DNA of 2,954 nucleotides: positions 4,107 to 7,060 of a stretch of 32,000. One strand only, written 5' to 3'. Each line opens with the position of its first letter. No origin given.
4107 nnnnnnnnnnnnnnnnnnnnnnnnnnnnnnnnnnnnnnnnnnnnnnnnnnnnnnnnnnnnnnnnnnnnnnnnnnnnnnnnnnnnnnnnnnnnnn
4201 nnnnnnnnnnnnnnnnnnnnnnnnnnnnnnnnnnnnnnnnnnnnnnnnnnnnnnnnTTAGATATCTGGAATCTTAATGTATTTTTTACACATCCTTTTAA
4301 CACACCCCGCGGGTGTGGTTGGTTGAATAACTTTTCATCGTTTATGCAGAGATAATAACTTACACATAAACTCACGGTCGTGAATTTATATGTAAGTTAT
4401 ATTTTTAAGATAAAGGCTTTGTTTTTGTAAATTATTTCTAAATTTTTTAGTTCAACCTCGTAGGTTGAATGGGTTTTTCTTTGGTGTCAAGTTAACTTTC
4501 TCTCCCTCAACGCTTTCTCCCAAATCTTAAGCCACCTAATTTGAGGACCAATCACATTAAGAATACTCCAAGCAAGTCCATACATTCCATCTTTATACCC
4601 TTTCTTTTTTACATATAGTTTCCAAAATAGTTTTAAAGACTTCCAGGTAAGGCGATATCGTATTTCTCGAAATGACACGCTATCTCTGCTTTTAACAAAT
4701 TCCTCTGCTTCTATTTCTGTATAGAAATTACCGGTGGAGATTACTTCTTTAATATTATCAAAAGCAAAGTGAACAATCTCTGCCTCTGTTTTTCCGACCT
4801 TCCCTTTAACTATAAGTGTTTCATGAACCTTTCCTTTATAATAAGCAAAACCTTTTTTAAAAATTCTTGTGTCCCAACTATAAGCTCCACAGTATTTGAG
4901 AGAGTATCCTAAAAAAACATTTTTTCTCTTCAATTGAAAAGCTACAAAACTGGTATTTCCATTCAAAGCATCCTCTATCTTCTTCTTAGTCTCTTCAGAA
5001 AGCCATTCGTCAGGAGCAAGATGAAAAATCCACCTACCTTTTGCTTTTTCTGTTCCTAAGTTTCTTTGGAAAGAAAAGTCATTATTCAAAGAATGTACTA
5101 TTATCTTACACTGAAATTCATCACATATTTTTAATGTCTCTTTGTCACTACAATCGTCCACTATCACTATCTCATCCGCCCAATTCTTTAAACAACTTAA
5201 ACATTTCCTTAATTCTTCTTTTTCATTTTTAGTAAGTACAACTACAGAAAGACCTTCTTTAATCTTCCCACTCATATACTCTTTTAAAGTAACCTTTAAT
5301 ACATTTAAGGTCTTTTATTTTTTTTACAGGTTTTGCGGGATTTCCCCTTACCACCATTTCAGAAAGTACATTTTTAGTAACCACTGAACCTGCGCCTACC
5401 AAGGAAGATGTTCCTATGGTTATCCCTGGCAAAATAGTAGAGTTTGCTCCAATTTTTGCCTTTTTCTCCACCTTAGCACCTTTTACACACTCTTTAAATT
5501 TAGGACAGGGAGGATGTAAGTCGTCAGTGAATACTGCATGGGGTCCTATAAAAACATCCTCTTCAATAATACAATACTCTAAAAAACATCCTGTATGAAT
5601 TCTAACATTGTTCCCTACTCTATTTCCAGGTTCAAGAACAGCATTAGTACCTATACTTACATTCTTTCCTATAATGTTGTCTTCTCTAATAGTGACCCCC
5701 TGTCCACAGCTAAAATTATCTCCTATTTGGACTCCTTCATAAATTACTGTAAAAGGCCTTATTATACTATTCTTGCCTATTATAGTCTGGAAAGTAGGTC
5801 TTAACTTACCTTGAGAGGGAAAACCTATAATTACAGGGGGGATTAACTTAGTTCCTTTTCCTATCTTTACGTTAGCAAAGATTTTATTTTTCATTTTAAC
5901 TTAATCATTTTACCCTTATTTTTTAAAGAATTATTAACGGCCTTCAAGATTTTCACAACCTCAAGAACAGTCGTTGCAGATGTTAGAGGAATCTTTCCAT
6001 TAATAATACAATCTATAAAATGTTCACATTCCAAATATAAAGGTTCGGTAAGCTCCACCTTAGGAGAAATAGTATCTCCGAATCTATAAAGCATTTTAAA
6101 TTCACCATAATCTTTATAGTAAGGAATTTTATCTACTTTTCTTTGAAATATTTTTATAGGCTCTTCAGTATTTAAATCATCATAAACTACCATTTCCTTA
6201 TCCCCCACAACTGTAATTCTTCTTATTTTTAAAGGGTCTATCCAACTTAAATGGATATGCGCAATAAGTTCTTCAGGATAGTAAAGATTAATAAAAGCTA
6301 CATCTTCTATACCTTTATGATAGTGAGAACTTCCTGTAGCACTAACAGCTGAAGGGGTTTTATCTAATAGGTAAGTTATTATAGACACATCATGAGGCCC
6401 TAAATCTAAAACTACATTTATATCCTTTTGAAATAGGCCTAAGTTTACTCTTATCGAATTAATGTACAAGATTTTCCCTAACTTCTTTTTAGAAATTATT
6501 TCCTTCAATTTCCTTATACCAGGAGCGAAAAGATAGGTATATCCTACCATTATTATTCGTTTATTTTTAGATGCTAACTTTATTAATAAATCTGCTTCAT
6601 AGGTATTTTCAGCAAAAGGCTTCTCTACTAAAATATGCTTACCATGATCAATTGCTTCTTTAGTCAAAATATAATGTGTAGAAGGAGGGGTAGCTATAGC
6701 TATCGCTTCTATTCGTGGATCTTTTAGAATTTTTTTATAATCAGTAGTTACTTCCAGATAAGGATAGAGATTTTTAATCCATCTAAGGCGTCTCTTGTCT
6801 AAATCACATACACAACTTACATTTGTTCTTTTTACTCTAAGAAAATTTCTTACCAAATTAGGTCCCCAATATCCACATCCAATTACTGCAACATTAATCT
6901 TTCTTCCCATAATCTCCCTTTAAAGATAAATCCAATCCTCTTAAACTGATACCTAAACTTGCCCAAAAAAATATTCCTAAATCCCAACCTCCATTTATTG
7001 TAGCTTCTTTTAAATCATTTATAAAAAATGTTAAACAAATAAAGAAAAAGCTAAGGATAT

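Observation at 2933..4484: Two homologous ~190-nt hairpin-rich elements bracket a single GT4 gene as direct repeats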

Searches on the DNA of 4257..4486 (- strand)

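Call 57: build_rna_model(alignment_id=A3)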
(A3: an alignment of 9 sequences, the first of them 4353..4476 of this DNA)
Model R1 built from alignment A3 (9 sequences, 126 columns); structure: RNAalifold consensus.
model positions 121; base pairs 28; branch points 1; effective number of sequences 1.31; information 0.59 bits per position. Calibrated on 0.2 Mb of random sequence (short: E-values are rough).
structure used (alignment columns):
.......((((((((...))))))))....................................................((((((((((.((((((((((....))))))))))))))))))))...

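Call 58: search_with_rna_model(model_id=R1, sources=[window, L003, L004, L007, L008, L009, L010, L011, L012, L013, L014, L015, L016, L017, L019, L020, L021], max_evalue=1)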
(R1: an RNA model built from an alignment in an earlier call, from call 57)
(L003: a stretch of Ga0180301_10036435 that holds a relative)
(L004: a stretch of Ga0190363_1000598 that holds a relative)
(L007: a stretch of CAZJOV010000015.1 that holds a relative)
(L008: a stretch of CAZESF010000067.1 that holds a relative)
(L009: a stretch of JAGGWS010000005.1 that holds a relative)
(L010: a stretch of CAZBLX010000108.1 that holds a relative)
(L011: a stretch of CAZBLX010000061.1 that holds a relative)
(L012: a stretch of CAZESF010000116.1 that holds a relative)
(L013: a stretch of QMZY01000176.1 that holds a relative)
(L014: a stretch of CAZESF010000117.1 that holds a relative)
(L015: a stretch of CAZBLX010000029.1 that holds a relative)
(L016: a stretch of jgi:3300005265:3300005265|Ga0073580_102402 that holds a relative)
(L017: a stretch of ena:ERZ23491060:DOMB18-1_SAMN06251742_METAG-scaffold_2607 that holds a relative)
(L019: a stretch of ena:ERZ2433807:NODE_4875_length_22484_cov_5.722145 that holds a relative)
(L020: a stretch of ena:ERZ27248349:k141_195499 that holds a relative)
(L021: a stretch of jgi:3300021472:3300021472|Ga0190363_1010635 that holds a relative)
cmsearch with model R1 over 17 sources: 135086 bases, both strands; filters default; matches with E-value up to 1: 33.
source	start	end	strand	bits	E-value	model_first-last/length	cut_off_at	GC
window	4354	4474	-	141.8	6.5e-25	1-121/121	no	0.26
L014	1810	1930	+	140.7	1.1e-24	1-121/121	no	0.33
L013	1021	1141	-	138.7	2.6e-24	1-121/121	no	0.34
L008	280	400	-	133.3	2.8e-23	1-121/121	no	0.28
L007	804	924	-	130.8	8.2e-23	1-121/121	no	0.26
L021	2782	2902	+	130.8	8.5e-23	1-121/121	no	0.28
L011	3119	3237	+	129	1.8e-22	1-121/121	no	0.28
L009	3789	3909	-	128.1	2.8e-22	1-121/121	no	0.33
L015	1856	1976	-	125.4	9.2e-22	1-121/121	no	0.27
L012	2913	3004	-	94.6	7.5e-16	31-121/121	5'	0.23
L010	2964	3079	-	81.1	3e-13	1-121/121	no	0.36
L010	2874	2959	-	63.1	8.7e-10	35-119/121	no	0.24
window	4296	4401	+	59.3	4.6e-09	1-121/121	no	0.36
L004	2255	2371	-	55.3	2.8e-08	1-121/121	no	0.26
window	3003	3100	-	55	3.1e-08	1-121/121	no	0.27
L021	2854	2960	-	51.7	1.4e-07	1-121/121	no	0.36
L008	222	328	+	51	1.8e-07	1-121/121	no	0.36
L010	2839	2917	+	48.6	5.4e-07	43-119/121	no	0.27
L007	791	849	+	46.8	1.2e-06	61-119/121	no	0.24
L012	2840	2960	+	46.6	1.3e-06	1-121/121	no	0.29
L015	1794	1903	+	45.4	2.2e-06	1-121/121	no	0.3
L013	983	1066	+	45.1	2.5e-06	33-119/121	no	0.29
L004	2221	2300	+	45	2.6e-06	41-119/121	no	0.28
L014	1885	1968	-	44.2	3.8e-06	33-119/121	no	0.3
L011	3190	3289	-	41.6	1.2e-05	1-121/121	no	0.32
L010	2951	3009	+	39.3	3.3e-05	61-119/121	no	0.32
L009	3743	3836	+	36.1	0.00014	1-121/121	no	0.34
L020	1357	1445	-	26.8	0.0082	1-121/121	no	0.27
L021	4323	4411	-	26.8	0.0082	1-121/121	no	0.27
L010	3051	3149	+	20.1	0.16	1-121/121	no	0.35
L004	2083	2190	-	17.2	0.58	1-121/121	no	0.29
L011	3041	3120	-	16.1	0.95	1-121/121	no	0.35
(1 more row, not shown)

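Call 73: search_dna_similar(query=window:4257-4486:-, collection=plasmids, mode=distant, max_evalue=0.01)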
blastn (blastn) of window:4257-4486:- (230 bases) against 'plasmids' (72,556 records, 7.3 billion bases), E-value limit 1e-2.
No match.
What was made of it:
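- Tried and rejected: Nothing (call 73).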

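Call 74: search_with_rna_model(model_id=R1, sources=[L028, L029, L023], max_evalue=1)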
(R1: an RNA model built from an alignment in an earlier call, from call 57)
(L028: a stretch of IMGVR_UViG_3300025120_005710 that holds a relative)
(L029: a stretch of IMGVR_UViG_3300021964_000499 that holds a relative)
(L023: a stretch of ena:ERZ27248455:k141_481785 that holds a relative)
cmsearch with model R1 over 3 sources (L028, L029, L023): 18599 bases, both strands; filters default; matches with E-value up to 1: 2.
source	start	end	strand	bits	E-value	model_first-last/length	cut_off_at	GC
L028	1721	1759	-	21.6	0.011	1-121/121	no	0.41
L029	1121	1159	+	21.6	0.011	1-121/121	no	0.41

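Call 83: search_with_rna_model(model_id=R1, sources=[L030, L031, L033], max_evalue=1)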
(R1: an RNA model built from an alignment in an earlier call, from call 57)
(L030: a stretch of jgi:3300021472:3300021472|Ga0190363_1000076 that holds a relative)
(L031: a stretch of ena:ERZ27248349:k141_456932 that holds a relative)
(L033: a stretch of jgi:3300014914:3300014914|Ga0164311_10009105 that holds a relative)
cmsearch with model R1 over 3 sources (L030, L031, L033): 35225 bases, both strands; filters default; matches with E-value up to 1: 12.
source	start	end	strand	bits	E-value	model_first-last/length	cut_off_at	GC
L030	10641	10759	+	129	4.8e-23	1-121/121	no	0.28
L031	10641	10759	+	129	4.8e-23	1-121/121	no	0.28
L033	4538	4657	+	124.4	3.8e-22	1-121/121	no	0.28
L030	15431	15552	+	94.8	1.9e-16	1-121/121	no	0.33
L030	15876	15949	+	46.7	3.2e-07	1-121/121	no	0.3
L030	10712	10811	-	41.6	3.1e-06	1-121/121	no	0.32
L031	10712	10811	-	41.6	3.1e-06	1-121/121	no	0.32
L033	4610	4724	-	33.1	0.00013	1-121/121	no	0.32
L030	15400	15459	-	18.8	0.074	1-121/121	no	0.38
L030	10563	10642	-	16.1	0.25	1-121/121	no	0.35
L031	10563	10642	-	16.1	0.25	1-121/121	no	0.35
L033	4460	4539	-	16.1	0.25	1-121/121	no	0.35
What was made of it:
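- The covariance model finds full units in L007-L015, L021, L030 (3 copies in 16.5 kb) and L033 (calls 58, 83).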

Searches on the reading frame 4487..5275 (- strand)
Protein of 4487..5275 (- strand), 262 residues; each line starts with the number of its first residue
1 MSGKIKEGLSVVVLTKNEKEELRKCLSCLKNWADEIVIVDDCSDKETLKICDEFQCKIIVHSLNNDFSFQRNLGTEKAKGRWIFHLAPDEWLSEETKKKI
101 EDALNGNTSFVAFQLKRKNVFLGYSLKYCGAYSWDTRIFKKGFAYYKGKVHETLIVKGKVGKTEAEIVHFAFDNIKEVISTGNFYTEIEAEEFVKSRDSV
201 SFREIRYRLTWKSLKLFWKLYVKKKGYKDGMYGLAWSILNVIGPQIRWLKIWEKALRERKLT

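Call 25: search_protein_families(library=pfam, proteins=[window:4487-5275:-])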
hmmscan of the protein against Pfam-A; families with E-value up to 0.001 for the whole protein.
window:4487-5275:- (262 aa): 2 families
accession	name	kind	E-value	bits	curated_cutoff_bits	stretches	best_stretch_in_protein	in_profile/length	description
PF00535.33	Glycos_transf_2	-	8.4e-19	68.5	23.3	1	10-119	1-119/168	Glycosyl transferase family 2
PF13704.12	Glyco_tranf_2_4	-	1.5e-05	25.9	27.5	1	16-102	1-96/98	Glycosyl transferase family 2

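Call 67: find_encoding_contigs(protein=window:4487-5275:-, flank=4000, max_places=10)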
Protein window:4487-5275:- (262 aa): 3 contigs read that carry it; 2 places shown.
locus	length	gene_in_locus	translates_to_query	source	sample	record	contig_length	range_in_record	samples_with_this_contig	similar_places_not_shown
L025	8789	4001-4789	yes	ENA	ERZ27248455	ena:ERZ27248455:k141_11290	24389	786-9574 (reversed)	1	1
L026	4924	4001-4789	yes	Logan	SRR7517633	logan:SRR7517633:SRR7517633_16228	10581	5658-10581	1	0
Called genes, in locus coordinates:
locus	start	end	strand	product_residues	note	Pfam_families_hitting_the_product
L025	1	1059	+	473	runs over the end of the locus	PF13727:CoA_binding_3, PF02397:Bac_transf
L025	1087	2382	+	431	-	PF04932:Wzy_C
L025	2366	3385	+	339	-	PF01408:GFO_IDH_MocA, PF02894:GFO_IDH_MocA_C, PF22725:GFO_IDH_MocA_C3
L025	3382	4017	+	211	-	PF00132:Hexapep (weak), PF25084:LbH_EIF2B, PF00132:Hexapep (weak), PF25087:GMPPB_C (weak), PF00132:Hexapep, PF14602:Hexapep_2 (weak)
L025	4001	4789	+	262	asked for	PF00535:Glycos_transf_2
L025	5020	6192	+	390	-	PF13439:Glyco_transf_4, PF00534:Glycos_transf_1, PF13692:Glyco_trans_1_4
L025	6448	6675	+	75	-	-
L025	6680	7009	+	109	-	PF04892:VanZ-LLP1 (weak)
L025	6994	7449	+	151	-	-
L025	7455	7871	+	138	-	PF00534:Glycos_transf_1, PF13692:Glyco_trans_1_4, PF13524:Glyco_trans_1_2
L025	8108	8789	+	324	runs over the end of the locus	PF01075:Glyco_transf_9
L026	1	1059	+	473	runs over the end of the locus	PF13727:CoA_binding_3, PF02397:Bac_transf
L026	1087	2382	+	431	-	PF04932:Wzy_C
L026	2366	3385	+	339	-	PF01408:GFO_IDH_MocA, PF02894:GFO_IDH_MocA_C, PF22725:GFO_IDH_MocA_C3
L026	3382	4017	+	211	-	PF00132:Hexapep (weak), PF25084:LbH_EIF2B, PF00132:Hexapep (weak), PF25087:GMPPB_C (weak), PF00132:Hexapep, PF14602:Hexapep_2 (weak)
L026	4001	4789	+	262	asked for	PF00535:Glycos_transf_2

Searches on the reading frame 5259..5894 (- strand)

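Call 25: search_protein_families(library=pfam, proteins=[window:5259-5894:-])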
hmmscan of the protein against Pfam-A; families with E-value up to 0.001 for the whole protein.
window:5259-5894:- (211 aa): 5 families
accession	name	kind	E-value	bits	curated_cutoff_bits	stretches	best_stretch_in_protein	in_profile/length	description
PF00132.30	Hexapep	-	1.1e-27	94.9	27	4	139-174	1-36/36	Bacterial transferase hexapeptide (six repeats)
PF14602.12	Hexapep_2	-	1.6e-13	50.5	27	1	141-174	3-34/34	Hexapeptide repeat of succinyl-transferase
PF25084.1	LbH_EIF2B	-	1.7e-10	41.2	54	1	49-121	16-86/105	EIF2B subunit epsilon LbH domain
PF25087.1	GMPPB_C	-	4.6e-06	26.7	39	0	73-107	11-45/110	GMPPB C-terminal domain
PF24894.1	Hexapep_GlmU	-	0.00065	20.2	23.3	0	73-121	35-82/104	GlmU-like, C-terminal hexapeptide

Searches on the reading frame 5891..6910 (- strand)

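Call 25: search_protein_families(library=pfam, proteins=[window:5891-6910:-])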
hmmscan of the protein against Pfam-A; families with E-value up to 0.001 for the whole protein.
window:5891-6910:- (339 aa): 3 families
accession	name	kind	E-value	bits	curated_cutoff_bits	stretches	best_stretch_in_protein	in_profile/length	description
PF01408.29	GFO_IDH_MocA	-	1.4e-24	87.5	24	1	5-124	1-120/120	Oxidoreductase family, NAD-binding Rossmann fold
PF22725.1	GFO_IDH_MocA_C3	-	1.2e-15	58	27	1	132-241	1-123/124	GFO/IDH/MocA C-terminal domain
PF02894.22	GFO_IDH_MocA_C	-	4.8e-10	40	22.9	1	136-334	1-215/218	Oxidoreductase family, C-terminal alpha/beta domain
